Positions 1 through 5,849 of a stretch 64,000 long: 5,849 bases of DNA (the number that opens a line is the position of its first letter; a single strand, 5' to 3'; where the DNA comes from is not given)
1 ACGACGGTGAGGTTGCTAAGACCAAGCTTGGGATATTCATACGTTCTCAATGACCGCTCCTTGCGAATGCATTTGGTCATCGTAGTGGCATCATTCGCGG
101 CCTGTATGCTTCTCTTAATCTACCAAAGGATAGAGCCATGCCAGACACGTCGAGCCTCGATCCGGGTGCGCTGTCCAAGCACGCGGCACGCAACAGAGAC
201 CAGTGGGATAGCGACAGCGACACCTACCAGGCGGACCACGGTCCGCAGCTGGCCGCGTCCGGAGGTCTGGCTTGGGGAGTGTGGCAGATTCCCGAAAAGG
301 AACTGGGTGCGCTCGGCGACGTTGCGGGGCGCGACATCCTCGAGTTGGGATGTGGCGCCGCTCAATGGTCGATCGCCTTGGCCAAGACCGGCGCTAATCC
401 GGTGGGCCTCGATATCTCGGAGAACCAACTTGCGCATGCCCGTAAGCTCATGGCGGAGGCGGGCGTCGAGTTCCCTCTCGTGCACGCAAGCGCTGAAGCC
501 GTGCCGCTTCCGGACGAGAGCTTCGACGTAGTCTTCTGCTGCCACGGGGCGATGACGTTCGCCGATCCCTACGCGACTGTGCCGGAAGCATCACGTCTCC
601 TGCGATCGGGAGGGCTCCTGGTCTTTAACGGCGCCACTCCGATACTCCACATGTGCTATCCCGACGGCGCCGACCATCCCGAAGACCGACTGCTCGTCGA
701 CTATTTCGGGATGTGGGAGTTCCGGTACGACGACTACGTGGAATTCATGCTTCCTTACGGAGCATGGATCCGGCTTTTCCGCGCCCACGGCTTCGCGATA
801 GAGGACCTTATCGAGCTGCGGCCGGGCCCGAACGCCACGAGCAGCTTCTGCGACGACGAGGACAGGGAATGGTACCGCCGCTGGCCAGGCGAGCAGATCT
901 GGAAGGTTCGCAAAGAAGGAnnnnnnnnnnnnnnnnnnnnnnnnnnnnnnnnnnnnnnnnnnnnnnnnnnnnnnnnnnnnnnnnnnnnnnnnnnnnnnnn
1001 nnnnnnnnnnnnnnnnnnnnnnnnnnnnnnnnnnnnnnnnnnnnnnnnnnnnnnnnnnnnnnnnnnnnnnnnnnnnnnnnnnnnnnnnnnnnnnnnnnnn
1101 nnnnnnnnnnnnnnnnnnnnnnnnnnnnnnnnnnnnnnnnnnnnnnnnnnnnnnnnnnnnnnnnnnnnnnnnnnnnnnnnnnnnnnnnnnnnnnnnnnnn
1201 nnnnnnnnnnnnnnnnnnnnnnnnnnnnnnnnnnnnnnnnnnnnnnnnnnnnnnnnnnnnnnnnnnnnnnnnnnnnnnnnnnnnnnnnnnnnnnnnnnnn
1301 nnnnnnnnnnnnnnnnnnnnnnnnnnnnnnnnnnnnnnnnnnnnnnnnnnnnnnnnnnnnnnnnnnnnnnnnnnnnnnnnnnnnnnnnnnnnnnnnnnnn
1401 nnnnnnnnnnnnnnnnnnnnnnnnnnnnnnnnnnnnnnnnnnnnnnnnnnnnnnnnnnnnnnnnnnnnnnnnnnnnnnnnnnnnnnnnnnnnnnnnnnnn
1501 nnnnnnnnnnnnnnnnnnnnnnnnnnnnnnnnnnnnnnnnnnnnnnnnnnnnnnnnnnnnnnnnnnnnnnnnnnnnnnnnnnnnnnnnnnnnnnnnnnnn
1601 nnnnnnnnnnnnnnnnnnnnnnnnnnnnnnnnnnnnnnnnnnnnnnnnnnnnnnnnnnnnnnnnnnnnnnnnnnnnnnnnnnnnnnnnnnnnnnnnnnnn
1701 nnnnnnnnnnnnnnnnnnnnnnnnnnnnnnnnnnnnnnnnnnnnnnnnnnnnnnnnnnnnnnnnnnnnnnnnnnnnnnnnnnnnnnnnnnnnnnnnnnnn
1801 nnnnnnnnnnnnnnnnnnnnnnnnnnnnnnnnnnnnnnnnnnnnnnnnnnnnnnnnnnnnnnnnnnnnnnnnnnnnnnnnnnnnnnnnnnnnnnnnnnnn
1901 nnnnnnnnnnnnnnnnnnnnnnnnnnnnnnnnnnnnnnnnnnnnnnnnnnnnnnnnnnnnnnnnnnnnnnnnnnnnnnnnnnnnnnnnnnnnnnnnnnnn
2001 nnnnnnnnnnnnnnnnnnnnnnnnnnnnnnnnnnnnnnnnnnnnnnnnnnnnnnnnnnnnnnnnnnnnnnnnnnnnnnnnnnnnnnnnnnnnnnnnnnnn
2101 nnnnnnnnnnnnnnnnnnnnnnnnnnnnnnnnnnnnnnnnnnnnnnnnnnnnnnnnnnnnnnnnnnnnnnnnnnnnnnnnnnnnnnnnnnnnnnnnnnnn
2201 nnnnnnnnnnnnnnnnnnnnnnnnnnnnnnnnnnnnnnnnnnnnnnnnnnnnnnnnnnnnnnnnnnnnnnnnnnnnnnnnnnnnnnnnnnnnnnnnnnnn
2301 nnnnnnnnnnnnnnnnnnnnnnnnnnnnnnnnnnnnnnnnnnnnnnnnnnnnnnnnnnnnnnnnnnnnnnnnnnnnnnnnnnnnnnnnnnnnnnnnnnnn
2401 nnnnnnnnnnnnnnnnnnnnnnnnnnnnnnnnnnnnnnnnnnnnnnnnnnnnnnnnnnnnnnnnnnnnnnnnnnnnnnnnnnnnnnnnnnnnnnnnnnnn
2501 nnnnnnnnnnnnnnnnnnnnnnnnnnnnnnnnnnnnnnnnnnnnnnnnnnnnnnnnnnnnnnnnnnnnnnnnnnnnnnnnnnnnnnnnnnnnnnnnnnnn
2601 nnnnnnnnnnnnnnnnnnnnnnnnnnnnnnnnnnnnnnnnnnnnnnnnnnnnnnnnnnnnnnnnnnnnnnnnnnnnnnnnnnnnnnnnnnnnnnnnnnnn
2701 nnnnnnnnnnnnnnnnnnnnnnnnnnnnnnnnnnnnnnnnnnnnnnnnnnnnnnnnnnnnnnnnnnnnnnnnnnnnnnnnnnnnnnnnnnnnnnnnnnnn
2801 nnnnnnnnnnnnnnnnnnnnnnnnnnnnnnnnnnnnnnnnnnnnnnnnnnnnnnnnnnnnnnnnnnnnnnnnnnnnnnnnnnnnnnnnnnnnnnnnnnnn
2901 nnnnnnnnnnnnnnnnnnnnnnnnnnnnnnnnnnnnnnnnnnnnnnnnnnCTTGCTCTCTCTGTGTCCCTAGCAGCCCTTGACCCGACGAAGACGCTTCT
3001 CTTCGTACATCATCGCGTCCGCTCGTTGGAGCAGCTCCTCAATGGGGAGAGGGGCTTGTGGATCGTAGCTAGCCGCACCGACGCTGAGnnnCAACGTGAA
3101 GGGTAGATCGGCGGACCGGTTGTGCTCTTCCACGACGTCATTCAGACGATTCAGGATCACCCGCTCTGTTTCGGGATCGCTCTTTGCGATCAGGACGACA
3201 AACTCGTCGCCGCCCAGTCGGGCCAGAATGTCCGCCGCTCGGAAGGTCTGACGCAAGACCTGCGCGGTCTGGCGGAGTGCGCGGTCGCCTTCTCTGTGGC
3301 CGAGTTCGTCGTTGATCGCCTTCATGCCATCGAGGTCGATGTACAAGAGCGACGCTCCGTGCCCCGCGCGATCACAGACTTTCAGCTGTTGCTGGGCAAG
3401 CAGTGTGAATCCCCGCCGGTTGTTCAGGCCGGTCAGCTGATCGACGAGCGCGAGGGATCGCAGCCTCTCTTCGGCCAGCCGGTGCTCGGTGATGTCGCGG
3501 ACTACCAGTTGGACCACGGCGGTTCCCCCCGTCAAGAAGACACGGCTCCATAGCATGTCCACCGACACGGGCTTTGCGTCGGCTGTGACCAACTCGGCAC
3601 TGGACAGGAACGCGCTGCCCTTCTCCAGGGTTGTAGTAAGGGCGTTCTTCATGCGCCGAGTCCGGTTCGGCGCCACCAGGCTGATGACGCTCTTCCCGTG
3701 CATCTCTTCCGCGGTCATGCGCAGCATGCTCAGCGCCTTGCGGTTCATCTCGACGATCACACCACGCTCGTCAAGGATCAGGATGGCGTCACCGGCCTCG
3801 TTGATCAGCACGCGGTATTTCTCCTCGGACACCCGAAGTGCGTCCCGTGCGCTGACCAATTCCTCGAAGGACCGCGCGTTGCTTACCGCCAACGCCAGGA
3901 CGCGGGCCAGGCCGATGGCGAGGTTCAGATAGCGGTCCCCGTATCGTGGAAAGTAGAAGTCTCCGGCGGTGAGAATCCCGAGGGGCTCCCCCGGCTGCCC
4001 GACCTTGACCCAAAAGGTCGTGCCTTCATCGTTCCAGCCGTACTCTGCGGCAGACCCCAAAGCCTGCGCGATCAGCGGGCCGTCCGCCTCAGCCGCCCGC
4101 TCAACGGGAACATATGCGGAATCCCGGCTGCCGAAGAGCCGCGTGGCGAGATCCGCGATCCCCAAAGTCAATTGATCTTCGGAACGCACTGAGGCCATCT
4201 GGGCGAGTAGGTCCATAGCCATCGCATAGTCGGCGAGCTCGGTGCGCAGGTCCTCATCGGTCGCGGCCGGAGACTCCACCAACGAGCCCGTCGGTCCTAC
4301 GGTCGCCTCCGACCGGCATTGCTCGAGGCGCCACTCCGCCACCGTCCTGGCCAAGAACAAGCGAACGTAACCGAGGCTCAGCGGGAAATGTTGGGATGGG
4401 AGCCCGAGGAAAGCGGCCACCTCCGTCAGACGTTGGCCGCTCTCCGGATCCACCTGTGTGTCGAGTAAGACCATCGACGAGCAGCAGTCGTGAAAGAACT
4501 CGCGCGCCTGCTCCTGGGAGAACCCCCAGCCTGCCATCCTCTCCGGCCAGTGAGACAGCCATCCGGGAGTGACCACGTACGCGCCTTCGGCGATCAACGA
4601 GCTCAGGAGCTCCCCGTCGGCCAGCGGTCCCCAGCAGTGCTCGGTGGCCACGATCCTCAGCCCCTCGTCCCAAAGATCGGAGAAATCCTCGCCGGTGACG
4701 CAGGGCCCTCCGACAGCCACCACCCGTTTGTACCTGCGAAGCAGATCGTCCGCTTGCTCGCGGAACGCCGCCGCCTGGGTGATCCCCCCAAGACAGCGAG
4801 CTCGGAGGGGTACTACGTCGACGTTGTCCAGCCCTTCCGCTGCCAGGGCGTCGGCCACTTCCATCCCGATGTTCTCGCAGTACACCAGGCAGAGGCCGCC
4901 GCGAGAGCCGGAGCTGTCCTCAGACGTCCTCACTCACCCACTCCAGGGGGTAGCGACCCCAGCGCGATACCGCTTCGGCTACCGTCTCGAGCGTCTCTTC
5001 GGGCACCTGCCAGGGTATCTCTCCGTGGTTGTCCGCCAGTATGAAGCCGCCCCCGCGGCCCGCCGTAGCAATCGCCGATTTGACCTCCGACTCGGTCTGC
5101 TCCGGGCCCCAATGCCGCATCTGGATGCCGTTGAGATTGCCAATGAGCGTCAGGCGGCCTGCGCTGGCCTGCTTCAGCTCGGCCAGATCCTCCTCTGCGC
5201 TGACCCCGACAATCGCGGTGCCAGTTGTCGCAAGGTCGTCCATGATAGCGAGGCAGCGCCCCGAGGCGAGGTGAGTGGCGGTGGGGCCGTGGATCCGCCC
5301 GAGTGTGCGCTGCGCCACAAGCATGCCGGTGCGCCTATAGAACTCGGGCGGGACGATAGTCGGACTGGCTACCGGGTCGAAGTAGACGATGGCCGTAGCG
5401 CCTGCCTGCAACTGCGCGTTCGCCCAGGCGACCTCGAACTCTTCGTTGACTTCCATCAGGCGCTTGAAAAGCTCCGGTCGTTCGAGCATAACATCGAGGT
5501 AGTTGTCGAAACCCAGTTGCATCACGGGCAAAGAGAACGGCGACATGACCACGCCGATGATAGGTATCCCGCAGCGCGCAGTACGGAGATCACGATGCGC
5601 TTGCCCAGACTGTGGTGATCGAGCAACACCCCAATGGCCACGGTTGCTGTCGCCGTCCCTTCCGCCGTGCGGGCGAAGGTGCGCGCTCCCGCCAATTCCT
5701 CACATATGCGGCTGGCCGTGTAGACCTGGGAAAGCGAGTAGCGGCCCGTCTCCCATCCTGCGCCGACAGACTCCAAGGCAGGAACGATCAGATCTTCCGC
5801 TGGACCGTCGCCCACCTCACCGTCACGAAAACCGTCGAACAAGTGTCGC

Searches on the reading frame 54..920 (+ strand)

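Call 46: search_protein_families(library=pfam, proteins=[window:54-920:+], max_evalue=0.001)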
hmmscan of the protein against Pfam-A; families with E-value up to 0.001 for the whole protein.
window:54-920:+ (289 aa): 10 families
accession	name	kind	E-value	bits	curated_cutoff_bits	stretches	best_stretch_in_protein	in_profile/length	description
PF08241.18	Methyltransf_11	-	5e-23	82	21.2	1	96-191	1-95/95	Methyltransferase domain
PF13649.12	Methyltransf_25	-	1.3e-20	74.3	27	1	95-187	1-97/97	Methyltransferase domain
PF13847.12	Methyltransf_31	-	6.7e-15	55.5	27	1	92-192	4-110/145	Methyltransferase domain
PF08242.18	Methyltransf_12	-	7.6e-13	49.5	30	1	96-189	1-98/98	Methyltransferase domain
PF01209.24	Ubie_methyltran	-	2.1e-12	47.3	20.1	1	87-190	43-150/233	ubiE/COQ5 methyltransferase family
PF13489.12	Methyltransf_23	-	5.8e-11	42.8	27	1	90-250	21-162/164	Methyltransferase domain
PF03141.22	Methyltransf_29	-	2.6e-06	26.8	23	1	93-194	119-220/506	Putative S-adenosyl-L-methionine-dependent methyltransferase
PF05148.21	Methyltransf_8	-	6.9e-05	23.3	27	1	143-190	109-155/219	Hypothetical methyltransferase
PF06325.19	PrmA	-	0.00022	21.3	22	1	92-193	162-260/296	Ribosomal protein L11 methyltransferase (PrmA)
PF02353.26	CMAS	-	0.00033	20.5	27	1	91-139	62-111/273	Mycolic acid cyclopropane synthetase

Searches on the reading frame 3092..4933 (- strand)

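Call 46: search_protein_families(library=pfam, proteins=[window:3092-4933:-], max_evalue=0.001)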
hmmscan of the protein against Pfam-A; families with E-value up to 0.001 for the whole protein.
window:3092-4933:- (614 aa): 7 families
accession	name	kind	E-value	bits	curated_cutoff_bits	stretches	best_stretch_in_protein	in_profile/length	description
PF00990.26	GGDEF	-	2.2e-28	99.5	23.8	1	495-605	1-111/161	Diguanylate cyclase, GGDEF domain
PF00989.32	PAS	-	3.6e-13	50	22.6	1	371-481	1-113/113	PAS fold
PF13426.13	PAS_9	-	1.2e-08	35.5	27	1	382-483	2-103/103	PAS domain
PF07796.16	DUF1638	-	1.7e-07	31.7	27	1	59-191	19-158/161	Protein of unknown function (DUF1638)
PF08448.16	PAS_4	-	4.1e-07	30.6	23.1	1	380-485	4-109/110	PAS fold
PF13188.13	PAS_8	-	4.4e-06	26.8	21.8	1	371-422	1-52/65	PAS domain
PF17853.6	GGDEF_2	-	0.00023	21.8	24.5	0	548-603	33-86/116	GGDEF-like domain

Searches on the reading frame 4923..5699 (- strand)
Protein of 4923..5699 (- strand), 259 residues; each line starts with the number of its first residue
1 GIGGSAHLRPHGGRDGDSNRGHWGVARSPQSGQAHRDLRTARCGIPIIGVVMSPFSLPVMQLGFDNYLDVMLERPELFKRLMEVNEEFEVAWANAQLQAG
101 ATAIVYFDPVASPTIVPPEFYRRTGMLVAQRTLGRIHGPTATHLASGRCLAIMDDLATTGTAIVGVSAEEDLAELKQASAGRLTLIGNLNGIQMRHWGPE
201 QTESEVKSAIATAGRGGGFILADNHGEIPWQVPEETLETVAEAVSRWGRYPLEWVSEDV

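Call 46: search_protein_families(library=pfam, proteins=[window:4923-5699:-], max_evalue=0.001)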
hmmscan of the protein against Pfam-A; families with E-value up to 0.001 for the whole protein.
window:4923-5699:- (259 aa): 1 family
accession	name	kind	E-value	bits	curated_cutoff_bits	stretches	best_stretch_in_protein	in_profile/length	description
PF01208.23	URO-D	-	2.1e-31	109.6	23.9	1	44-247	136-346/346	Uroporphyrinogen decarboxylase (URO-D)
